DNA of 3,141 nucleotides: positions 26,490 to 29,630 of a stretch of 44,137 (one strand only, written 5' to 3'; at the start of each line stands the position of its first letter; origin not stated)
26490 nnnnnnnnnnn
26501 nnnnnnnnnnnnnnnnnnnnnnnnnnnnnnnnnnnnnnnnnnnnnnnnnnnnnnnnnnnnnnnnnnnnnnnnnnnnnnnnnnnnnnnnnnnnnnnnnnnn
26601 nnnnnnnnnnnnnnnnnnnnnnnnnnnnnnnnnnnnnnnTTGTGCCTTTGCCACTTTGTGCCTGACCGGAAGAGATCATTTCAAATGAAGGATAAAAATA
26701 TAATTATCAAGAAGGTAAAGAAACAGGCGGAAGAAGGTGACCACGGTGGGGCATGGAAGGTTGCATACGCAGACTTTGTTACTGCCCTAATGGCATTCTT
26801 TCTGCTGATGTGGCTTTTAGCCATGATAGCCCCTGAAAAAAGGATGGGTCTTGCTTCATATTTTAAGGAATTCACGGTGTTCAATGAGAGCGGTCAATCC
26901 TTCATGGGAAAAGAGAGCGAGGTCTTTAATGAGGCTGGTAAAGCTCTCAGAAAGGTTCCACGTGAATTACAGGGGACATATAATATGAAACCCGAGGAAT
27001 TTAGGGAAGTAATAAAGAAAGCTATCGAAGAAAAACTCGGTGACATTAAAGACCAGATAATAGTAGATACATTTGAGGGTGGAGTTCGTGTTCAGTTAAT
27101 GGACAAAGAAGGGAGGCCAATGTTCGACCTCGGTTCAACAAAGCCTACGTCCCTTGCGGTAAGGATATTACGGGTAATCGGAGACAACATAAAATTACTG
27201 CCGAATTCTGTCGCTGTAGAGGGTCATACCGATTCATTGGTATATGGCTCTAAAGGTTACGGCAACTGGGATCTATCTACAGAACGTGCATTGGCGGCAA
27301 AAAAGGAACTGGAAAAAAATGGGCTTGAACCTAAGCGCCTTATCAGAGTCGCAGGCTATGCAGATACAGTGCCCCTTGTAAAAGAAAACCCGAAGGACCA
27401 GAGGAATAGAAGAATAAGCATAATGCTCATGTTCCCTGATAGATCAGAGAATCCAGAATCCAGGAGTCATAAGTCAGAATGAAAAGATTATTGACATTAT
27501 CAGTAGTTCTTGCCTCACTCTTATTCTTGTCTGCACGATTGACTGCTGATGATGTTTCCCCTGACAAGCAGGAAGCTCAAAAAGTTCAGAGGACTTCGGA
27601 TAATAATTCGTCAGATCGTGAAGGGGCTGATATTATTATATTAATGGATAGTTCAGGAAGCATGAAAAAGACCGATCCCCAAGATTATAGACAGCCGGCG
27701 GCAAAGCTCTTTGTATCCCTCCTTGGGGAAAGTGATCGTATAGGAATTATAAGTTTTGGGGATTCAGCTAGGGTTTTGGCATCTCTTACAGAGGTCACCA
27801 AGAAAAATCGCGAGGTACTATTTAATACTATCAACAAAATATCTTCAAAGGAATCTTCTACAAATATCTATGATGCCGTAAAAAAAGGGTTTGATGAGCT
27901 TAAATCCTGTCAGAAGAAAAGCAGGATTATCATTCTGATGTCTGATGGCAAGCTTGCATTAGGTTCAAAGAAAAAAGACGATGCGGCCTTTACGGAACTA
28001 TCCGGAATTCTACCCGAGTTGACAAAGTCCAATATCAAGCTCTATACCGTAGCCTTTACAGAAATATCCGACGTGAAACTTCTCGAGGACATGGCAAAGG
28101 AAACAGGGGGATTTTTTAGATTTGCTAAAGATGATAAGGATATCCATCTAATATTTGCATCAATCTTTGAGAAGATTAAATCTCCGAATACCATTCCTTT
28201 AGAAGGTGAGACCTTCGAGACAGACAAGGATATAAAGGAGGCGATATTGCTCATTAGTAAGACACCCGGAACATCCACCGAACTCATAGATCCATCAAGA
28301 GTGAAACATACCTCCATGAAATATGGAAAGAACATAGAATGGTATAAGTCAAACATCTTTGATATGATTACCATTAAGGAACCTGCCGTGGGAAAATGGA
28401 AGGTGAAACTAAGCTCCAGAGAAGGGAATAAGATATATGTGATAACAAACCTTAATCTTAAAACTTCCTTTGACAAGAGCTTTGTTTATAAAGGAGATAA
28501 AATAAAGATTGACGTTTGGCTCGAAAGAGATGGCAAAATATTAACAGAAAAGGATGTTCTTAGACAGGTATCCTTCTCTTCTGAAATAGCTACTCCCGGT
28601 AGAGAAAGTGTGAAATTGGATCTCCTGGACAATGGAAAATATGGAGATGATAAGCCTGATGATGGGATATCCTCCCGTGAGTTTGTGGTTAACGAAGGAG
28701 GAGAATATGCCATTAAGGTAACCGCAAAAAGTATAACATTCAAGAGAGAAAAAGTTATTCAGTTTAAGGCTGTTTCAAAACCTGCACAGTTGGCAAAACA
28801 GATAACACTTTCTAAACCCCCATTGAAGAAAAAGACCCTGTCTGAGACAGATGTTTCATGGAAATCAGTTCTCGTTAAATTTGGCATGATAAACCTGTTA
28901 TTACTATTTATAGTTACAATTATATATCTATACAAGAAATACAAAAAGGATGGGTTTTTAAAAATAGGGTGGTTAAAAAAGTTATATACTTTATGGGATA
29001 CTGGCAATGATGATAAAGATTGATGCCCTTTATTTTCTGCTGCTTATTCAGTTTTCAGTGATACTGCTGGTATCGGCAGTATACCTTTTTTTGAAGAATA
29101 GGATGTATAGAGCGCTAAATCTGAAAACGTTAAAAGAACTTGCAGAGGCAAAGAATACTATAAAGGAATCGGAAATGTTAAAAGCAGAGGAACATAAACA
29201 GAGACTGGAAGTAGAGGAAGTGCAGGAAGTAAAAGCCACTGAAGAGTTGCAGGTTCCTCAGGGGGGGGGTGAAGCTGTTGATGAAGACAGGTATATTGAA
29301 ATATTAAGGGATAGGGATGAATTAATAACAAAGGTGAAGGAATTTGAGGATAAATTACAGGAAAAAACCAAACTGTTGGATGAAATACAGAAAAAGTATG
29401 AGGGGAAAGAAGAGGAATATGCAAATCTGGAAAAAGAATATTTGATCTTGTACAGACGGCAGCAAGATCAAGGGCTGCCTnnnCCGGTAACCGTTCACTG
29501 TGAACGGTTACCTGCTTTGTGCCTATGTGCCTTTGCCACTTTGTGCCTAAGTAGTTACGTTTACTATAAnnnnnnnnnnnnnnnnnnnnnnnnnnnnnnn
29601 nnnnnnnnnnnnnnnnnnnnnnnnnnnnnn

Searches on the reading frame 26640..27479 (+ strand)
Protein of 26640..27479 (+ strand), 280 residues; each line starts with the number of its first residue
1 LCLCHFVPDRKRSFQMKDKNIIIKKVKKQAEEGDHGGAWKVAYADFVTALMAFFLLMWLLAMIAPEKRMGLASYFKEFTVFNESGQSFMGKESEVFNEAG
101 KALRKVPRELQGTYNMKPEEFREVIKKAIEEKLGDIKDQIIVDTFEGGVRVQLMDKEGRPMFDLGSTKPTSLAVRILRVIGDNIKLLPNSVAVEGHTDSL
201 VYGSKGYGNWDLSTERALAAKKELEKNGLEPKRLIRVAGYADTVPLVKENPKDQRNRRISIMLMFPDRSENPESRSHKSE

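Call 31: search_protein_families(library=pfam, proteins=[window:26640-27479:+], max_evalue=0.001)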
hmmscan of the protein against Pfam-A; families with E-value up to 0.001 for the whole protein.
window:26640-27479:+ (280 aa): 2 families
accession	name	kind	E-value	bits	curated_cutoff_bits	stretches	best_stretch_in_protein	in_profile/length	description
PF13677.11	MotB_plug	-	1.2e-18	66.8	24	1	24-77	2-56/58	Membrane MotB of proton-channel complex MotA/MotB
PF00691.25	OmpA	-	2.9e-12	47.2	27.2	1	162-257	2-96/98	OmpA family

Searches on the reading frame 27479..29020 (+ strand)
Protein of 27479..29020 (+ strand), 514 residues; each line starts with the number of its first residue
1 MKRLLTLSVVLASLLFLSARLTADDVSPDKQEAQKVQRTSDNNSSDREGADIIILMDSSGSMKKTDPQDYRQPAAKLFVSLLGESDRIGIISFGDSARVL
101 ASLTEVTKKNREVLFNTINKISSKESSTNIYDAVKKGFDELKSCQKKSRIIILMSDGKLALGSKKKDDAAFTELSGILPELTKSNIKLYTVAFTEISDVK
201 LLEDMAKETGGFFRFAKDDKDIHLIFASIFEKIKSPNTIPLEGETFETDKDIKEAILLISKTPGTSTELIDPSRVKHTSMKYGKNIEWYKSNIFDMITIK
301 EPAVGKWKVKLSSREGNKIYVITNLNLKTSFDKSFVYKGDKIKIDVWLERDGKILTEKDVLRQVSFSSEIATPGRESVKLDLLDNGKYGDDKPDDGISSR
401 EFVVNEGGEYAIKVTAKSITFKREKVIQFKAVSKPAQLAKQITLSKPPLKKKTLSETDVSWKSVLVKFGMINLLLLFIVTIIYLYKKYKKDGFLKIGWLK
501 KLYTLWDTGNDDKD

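Call 31: search_protein_families(library=pfam, proteins=[window:27479-29020:+], max_evalue=0.001)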
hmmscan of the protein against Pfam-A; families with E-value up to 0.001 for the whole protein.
window:27479-29020:+ (514 aa): 5 families
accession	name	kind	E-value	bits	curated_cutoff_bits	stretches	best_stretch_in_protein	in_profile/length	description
PF00092.34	VWA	-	3.4e-20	73.4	23.8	1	51-224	1-170/174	von Willebrand factor type A domain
PF13519.12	VWA_2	-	1.4e-15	58.2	27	1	52-158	1-107/107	von Willebrand factor type A domain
PF13768.12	VWA_3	-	6.9e-10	39.6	27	1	51-215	2-155/155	von Willebrand factor type A domain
PF23560.1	GBD_Hemicentin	-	2.2e-06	27.9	27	1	244-320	18-94/100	Hemicentin galactose-binding domain-like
PF05762.20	VWA_CoxE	-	0.0001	22.2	26.4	1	47-157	54-159/222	VWA domain containing CoxE-like protein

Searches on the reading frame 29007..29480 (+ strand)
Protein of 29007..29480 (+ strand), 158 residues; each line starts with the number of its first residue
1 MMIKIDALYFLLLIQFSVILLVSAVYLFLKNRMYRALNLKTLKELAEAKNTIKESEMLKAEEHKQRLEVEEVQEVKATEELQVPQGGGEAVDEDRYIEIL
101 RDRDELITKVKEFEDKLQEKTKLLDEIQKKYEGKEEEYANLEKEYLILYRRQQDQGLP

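Call 31: search_protein_families(library=pfam, proteins=[window:29007-29480:+], max_evalue=0.001)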
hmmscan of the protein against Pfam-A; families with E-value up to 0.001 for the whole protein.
window:29007-29480:+ (158 aa): 0 families

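Call 50: find_encoding_contigs(protein=window:29007-29480:+, flank=1500, max_places=10)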
Protein window:29007-29480:+ (158 aa): no gene with exactly this product is on record in the collection.

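Call 53: find_encoding_contigs(protein=window:29010-29480:+, flank=1000, max_places=10)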
Protein window:29010-29480:+ (157 aa): no gene with exactly this product is on record in the collection.
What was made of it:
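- Tried and rejected: The exact-protein look-ups found nothing on record (calls 50, 53).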
